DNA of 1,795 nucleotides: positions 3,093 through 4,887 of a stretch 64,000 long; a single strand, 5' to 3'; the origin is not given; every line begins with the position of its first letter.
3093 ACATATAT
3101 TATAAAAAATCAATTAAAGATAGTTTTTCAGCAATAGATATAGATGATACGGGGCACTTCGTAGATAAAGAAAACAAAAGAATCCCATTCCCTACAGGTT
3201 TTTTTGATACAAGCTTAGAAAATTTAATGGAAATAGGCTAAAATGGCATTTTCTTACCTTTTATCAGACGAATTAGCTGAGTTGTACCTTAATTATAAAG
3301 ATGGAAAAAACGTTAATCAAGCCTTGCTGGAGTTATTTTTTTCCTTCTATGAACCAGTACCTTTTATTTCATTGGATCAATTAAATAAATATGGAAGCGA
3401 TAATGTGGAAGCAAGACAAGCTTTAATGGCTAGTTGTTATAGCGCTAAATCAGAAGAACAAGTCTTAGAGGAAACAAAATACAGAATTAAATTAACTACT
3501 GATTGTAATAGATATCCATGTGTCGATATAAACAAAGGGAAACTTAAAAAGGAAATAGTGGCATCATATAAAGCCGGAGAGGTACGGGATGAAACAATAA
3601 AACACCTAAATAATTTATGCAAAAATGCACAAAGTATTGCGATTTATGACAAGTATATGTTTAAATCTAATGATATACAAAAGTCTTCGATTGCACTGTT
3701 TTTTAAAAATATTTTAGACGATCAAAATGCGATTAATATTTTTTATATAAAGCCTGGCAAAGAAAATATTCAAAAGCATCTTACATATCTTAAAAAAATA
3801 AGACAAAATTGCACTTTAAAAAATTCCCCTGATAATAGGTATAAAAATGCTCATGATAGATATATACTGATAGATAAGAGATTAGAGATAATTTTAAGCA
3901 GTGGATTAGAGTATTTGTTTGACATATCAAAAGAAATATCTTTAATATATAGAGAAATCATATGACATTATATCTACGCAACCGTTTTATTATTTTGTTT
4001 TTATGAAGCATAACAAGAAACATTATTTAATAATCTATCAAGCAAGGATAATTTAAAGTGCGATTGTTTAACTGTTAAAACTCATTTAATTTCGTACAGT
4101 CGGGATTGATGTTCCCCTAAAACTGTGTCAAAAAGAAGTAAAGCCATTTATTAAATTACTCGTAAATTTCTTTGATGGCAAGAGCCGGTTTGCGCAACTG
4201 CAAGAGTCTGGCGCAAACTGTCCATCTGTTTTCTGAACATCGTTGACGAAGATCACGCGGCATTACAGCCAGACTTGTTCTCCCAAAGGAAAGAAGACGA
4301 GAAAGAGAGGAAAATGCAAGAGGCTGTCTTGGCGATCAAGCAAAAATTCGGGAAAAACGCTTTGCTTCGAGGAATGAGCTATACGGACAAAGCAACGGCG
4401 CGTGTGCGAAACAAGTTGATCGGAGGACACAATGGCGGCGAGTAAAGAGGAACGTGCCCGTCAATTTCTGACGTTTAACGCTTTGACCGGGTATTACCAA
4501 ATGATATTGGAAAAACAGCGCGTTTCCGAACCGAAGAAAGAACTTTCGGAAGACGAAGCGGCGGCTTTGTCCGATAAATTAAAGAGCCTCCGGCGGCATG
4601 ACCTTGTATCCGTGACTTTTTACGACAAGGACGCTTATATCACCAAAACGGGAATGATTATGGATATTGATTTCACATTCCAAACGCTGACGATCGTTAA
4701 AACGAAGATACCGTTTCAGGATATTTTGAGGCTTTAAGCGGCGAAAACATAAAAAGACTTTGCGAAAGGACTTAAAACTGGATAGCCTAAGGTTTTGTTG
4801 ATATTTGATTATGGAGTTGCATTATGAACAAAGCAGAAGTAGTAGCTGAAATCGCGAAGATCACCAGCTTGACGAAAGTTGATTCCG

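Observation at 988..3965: AT-rich DUF262 / ABC-ATPase / unknown triad with the DUF262 gene split by a 1-nt indel in a G5 run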

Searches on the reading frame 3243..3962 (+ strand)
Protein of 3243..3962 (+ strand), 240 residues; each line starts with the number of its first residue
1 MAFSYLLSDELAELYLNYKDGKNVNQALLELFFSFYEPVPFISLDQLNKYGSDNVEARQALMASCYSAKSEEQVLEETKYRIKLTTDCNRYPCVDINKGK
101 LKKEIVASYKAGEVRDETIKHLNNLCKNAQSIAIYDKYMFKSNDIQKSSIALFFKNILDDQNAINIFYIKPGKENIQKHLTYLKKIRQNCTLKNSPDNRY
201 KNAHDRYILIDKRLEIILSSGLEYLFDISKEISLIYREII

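Call 5: search_protein_families(library=pfam, proteins=[window:3243-3962:+], max_evalue=0.1)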
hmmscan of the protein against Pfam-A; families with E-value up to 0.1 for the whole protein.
window:3243-3962:+ (240 aa): 2 families
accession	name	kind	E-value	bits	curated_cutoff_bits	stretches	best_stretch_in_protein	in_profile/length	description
PF16565.11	MIT_C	-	0.00061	20.2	25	1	125-234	11-123/142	Phospholipase D-like domain at C-terminus of MIT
PF03127.19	GAT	-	0.073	13.7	31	0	101-131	6-38/77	GAT domain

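Call 6: search_protein_families(library=padloc, proteins=[window:3243-3962:+], max_evalue=0.1)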
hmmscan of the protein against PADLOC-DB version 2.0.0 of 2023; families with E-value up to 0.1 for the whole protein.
window:3243-3962:+ (240 aa): 2 families
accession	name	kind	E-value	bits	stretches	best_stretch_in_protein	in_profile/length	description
PDLC03880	NsnC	-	7.8e-51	171.1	1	1-239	1-241/242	-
PDLC03907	NsnC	-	2.1e-08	32.4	1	1-111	1-113/141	-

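Call 7: search_protein_families(library=ncbifam, proteins=[window:3243-3962:+], max_evalue=0.1)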
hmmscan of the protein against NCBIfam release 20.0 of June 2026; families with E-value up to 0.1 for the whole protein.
window:3243-3962:+ (240 aa): 0 families

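Call 26: find_homologous_proteins(query=window:3243-3962:+, max_evalue=0.00001)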
Query window:3243-3962:+ (240 aa): 6 proteins with E <= 0.00001 among 374 candidates.
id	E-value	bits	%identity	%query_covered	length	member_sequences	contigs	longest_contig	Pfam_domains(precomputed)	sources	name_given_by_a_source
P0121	1.4e-151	520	100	100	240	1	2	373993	-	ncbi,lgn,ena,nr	ncbi:MAG: hypothetical protein J5787_09315 [Alphaproteobacteria bacterium]|nr:hypothetical protein [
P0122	1.6e-106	373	75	100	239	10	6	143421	PF16565.12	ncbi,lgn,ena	-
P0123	2.1e-102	360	73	100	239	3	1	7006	-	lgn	-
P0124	5.8e-100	352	71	100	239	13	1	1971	-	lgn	-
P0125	4.1e-96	339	68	100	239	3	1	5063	-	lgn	-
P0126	3.2e-82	294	59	100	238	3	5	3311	-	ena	-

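Call 35: predict_structure(alignment_id=A1)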
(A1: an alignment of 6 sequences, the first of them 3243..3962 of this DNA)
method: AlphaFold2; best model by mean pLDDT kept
length: 240 residues; sequences in the alignment: 6
mean_pLDDT: 62.2   pTM: 0.57
mean pLDDT of the five models: 62.2, 61.1, 60.0, 59.8, 40.1
residues with pLDDT >= 90: 26; 70-90: 67; 50-70: 68; < 50: 79
segments of 3 or more residues with pLDDT < 50: 1-10, 34-44, 63-108, 110-113, 201-204
pLDDT, mean of each block of 10 residues (from residue 1): 32 57 61 43 47 57 47 44 33 32 42 63 85 84 85 90 85 80 92 72 64 71 72 56
secondary structure, 60 per line:
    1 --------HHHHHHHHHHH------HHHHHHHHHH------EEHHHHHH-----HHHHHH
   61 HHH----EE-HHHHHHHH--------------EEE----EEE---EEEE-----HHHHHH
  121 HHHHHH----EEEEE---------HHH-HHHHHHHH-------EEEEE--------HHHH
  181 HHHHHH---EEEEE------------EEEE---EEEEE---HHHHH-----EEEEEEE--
elements in order: H9-19 H26-35 H44-49 H55-63 H71-78 E93-95 E100-102 E106-109 H115-126 E131-135 H149-156 E164-168 H177-186 E190-194 E207-210 E214-218 H222-226 E232-238

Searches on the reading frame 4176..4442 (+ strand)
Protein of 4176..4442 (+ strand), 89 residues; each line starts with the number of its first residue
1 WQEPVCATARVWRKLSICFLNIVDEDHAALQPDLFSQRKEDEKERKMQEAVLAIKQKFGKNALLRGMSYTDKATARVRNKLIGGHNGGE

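Call 52: search_protein_families(library=pfam, proteins=[window:4176-4442:+], max_evalue=0.01)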
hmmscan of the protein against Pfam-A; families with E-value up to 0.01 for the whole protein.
seq(89 aa): 0 families

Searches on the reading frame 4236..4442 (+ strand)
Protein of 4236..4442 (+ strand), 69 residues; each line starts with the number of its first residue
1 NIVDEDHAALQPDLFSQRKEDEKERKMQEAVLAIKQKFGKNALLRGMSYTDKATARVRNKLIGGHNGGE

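Call 53: search_dna_similar(query=window:4236-4442:+, collection=plasmids, mode=protein, max_evalue=0.001, max_rows=8)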
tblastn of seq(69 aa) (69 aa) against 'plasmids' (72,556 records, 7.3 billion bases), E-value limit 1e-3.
Records with a match: 905; places in all: 938; records where one place covers at least 80% of the query: 520.
Best place of each record, by identity: 60-80% 2; <60% 903.
By first word of the organism name: Bacillus 449; Enterococcus 339; Priestia 82; Streptococcus 8; Geobacillus 3; Limosilactobacillus 3; Ruminococcus 2; Niallia 2; Planococcus 2; Paenisporosarcina 1; and 14 more.
By predicted mobility (MOB-suite, as given by PLSDB): non-mobilizable 361; conjugative 276; mobilizable 268.
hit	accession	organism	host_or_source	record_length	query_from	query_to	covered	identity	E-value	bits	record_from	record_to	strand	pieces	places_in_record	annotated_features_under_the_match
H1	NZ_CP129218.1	Geobacillus zalihae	cell culture,compost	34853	1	67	97%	49.3%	2e-10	61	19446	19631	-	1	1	DNA polymerase IV | YolD-like family protein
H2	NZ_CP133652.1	Bacillus cereus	-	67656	1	65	94%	49.2%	7e-11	62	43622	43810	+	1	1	none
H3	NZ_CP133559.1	Bacillus wiedmannii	Thaumetopoea processionea,liquid culture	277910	1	65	94%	49.2%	9e-11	62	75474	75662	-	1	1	Y-family DNA polymerase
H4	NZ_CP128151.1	Bacillus albus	bacterial isolate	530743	1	65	94%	49.2%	2e-10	61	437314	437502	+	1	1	Y-family DNA polymerase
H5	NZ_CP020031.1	Geobacillus thermodenitrificans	-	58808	1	67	97%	46.3%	2e-9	58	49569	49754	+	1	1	DNA polymerase | YolD-like family protein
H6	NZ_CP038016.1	Paenisporosarcina antarctica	Antarctica: Sea off King George Island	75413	5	65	88%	50.8%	5e-10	60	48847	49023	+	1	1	UV damage repair protein UvrX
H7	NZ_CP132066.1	Bacillus mycoides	whole organism,soil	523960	1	65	94%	47.7%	4e-11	63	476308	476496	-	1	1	none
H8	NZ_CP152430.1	Bacillus paramycoides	mixed culture,soil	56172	1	65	94%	47.7%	5e-11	63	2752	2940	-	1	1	Y-family DNA polymerase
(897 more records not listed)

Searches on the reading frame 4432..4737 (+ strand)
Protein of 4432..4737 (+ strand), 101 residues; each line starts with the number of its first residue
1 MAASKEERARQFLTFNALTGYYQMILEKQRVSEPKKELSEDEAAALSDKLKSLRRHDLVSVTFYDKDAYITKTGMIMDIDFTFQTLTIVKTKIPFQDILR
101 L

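Call 32: find_encoding_contigs(protein=window:4432-4737:+, flank=6000, max_places=10)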
Protein window:4432-4737:+ (101 aa): 5 contigs read that carry it; 3 places shown.
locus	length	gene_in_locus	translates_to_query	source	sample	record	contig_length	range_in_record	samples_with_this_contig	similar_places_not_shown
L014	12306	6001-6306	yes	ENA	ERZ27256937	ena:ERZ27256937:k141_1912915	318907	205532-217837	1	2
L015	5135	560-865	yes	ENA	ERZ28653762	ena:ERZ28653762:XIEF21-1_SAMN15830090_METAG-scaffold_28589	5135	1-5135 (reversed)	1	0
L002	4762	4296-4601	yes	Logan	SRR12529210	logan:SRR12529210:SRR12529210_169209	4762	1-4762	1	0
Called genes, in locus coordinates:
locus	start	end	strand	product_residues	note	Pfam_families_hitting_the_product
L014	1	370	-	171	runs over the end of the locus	PF00210:Ferritin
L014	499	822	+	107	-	-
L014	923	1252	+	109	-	PF13443:HTH_26 (faint), PF01381:HTH_3 (weak)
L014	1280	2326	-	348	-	PF02661:Fic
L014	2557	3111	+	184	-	PF03235:GmrSD_N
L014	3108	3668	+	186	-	-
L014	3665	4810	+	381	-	PF02463:SMC_N (weak), PF11398:DUF2813 (faint), PF13175:AAA_15, PF13304:AAA_21, PF13175:AAA_15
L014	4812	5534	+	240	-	-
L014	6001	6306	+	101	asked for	PF08863:YolD (weak)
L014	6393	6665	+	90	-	PF00216:Bac_DNA_binding, PF18291:HU-HIG (weak)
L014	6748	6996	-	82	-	-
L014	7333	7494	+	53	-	-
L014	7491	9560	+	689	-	PF13476:AAA_23, PF13514:AAA_27 (weak)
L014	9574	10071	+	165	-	PF27807:DNA_S_mod_dnd_assoc_4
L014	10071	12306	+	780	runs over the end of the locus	PF13091:PLDc_2 (weak), PF00270:DEAD (faint), PF04851:ResIII, PF18766:SWI2_SNF2, PF00271:Helicase_C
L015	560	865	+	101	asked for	PF08863:YolD (weak)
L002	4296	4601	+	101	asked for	PF08863:YolD (weak)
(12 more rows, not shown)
